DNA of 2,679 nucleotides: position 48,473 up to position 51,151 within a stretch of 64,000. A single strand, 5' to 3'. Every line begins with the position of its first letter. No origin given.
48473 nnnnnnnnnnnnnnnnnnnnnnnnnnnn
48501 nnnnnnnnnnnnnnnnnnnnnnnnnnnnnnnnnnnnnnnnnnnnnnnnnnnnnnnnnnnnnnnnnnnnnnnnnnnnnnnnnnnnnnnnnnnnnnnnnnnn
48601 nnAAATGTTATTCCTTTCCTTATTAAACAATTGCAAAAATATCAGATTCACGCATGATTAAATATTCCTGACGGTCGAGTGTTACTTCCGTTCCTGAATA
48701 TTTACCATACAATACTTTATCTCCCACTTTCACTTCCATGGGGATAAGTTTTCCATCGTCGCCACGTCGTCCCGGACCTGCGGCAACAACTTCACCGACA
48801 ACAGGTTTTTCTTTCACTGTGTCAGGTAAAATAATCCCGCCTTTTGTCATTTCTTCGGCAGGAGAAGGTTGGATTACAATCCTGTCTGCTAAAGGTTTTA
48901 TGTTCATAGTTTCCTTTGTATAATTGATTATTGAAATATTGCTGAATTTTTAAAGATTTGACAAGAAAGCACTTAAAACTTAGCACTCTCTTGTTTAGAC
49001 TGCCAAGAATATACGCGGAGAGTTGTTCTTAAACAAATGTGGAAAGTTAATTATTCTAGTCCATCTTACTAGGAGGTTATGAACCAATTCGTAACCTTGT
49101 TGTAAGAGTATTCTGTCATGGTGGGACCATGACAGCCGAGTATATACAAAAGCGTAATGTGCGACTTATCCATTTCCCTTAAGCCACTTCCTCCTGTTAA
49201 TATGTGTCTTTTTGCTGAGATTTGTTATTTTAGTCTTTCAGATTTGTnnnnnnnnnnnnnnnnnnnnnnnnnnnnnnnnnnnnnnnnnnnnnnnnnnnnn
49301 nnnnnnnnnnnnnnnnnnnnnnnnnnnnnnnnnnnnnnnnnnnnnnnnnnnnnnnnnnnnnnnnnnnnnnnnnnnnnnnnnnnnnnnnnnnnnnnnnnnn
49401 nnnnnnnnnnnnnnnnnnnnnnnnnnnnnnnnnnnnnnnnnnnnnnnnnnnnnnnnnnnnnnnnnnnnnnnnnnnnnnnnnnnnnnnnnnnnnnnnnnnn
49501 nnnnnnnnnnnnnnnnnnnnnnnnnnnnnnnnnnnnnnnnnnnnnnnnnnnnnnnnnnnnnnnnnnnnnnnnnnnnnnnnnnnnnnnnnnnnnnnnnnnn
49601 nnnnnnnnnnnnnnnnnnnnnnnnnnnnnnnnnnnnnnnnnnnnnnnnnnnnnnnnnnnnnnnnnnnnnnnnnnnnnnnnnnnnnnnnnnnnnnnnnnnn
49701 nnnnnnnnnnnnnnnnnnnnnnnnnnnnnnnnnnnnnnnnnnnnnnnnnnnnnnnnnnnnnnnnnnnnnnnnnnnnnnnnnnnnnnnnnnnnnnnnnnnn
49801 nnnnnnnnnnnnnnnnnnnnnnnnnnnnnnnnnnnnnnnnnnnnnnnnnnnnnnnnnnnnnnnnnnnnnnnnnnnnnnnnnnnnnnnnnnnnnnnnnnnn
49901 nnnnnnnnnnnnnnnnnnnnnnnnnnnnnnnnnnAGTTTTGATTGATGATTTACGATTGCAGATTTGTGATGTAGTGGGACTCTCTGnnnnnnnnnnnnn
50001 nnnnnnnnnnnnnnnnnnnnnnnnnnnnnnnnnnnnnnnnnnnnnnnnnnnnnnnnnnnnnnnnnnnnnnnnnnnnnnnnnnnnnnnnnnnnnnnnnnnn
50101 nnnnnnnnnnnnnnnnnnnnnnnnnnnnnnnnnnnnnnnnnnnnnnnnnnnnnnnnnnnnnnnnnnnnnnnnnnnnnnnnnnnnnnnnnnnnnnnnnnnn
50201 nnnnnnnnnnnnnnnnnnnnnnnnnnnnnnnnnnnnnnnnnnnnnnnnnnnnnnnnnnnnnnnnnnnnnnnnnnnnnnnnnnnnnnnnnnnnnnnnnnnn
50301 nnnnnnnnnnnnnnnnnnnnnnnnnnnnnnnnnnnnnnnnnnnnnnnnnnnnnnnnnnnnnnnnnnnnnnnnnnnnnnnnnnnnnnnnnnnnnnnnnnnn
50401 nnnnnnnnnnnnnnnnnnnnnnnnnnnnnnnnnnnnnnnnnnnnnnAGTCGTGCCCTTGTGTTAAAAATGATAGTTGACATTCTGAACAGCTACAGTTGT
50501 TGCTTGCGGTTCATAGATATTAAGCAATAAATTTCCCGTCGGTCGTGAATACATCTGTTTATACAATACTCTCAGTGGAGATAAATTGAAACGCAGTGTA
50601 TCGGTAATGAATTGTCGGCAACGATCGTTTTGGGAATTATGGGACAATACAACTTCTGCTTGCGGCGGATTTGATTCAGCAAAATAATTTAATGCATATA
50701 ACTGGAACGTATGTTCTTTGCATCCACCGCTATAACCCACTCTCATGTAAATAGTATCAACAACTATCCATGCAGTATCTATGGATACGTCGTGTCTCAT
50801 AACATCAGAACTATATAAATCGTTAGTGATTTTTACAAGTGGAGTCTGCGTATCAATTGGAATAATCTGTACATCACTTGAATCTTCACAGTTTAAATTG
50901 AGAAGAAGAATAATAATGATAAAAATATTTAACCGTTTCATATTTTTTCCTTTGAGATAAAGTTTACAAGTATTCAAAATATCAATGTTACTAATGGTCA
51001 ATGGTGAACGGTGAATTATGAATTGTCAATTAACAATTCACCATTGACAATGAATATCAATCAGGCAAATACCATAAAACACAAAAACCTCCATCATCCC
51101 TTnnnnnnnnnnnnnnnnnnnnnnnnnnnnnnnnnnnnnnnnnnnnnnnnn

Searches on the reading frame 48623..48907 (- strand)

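Call 11: search_protein_families(library=pfam, proteins=[window:48623-48907:-], max_evalue=0.01)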
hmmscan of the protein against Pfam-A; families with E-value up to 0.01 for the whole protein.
window:48623-48907:- (94 aa): 1 family
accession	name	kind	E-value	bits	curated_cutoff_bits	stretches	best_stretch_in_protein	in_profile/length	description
PF00166.26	Cpn10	-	9.8e-35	118.9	21.1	1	2-94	1-93/93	Chaperonin 10 Kd subunit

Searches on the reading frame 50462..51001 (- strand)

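Call 26: search_protein_families(library=pfam, proteins=[window:50462-51001:-], max_evalue=0.01)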
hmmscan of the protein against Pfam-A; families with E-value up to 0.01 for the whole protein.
window:50462-51001:- (179 aa): 1 family
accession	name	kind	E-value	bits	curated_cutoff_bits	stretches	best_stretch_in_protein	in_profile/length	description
PF10419.14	TFIIIC_sub6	-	0.0052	17.2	22.7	1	39-66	24-51/98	TFIIIC subunit triple barrel domain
